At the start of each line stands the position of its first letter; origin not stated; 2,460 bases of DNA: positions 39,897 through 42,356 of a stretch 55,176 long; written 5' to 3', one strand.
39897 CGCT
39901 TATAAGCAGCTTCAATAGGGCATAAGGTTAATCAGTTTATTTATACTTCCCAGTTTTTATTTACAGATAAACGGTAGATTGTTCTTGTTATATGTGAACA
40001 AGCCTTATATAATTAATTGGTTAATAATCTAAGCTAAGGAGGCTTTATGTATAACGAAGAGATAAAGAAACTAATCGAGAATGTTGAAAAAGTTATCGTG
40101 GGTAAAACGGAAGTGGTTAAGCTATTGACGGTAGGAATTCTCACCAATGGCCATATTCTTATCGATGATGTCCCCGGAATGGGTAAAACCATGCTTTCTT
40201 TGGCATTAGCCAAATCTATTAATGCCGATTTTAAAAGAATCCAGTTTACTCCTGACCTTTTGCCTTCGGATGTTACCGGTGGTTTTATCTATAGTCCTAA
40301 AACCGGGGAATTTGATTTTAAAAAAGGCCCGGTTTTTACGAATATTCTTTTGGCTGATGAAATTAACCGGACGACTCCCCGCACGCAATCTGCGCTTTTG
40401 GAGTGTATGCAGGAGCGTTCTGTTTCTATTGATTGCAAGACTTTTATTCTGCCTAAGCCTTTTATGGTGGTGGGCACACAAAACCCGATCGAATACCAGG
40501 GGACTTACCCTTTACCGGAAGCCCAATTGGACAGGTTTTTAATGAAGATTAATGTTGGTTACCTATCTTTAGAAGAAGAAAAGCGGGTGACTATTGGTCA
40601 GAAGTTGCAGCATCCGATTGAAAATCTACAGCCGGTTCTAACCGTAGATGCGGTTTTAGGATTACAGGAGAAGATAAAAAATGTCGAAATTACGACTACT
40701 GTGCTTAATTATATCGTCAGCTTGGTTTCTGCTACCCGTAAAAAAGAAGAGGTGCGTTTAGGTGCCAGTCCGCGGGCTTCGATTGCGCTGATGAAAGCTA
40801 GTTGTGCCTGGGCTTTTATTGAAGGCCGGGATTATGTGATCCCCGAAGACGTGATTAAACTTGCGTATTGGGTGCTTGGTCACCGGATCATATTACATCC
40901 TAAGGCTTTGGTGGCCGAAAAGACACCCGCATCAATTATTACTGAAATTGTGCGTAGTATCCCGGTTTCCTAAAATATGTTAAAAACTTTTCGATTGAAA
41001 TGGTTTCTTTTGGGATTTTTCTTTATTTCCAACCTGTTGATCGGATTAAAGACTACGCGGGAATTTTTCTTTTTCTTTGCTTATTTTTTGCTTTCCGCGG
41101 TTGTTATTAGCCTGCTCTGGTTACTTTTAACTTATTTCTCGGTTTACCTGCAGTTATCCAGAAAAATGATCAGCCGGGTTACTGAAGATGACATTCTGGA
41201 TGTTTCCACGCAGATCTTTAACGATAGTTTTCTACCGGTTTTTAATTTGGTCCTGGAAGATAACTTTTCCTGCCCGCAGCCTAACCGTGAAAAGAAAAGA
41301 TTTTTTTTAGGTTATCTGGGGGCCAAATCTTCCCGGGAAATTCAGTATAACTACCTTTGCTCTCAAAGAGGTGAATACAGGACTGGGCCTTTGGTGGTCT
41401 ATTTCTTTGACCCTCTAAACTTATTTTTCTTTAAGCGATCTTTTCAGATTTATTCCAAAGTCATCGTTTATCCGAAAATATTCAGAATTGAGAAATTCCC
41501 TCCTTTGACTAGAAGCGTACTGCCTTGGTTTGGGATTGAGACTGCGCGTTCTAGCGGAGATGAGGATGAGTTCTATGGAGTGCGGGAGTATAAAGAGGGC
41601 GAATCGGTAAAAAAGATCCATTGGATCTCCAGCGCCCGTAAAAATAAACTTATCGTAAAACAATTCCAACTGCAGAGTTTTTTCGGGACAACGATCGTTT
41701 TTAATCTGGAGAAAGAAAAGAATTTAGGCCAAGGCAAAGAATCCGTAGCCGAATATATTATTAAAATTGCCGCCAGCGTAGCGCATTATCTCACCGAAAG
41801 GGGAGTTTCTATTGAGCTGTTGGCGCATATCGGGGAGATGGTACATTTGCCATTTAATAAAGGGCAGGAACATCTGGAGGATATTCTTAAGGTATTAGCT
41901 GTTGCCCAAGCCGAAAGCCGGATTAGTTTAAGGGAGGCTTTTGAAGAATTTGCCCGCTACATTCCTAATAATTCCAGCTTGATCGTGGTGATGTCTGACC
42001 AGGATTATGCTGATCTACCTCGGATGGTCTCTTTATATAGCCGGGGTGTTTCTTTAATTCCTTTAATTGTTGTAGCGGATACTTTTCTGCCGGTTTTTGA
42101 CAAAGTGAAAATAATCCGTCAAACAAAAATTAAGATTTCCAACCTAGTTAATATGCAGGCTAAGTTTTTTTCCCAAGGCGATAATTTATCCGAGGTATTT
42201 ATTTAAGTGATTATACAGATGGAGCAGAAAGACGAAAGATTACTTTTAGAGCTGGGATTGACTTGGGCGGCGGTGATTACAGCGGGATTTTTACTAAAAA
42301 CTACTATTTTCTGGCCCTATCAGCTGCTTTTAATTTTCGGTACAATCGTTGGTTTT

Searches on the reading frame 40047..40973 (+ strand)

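Call 54: search_protein_families(library=pfam, proteins=[window:40047-40973:+], max_evalue=0.001)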
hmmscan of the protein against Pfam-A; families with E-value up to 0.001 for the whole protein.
window:40047-40973:+ (308 aa): 5 families
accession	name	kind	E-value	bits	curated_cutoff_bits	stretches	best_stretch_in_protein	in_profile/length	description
PF07726.17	AAA_3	-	2.3e-62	209.1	27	1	36-166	1-131/131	ATPase family associated with various cellular activities (AAA)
PF17863.7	AAA_lid_2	-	1.8e-25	88.9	22.7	1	229-301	2-74/74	AAA lid domain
PF07728.20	AAA_5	-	6.8e-12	46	22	1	43-164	8-139/139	AAA domain (dynein-related subfamily)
PF20030.5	bpMoxR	-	7.4e-09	35.4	27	1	5-190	2-187/205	MoxR domain in the MoxR-vWA-beta-propeller ternary systems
PF00004.35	AAA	-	5.1e-05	24.2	21.2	1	43-171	7-130/131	ATPase family associated with various cellular activities (AAA)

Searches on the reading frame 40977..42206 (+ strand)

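Call 54: search_protein_families(library=pfam, proteins=[window:40977-42206:+], max_evalue=0.001)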
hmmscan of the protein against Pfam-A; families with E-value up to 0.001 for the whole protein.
window:40977-42206:+ (409 aa): 1 family
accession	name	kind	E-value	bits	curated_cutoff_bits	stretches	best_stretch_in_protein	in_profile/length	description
PF01882.25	DUF58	-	1.7e-18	67.1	23.4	1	202-366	2-169/216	Protein of unknown function DUF58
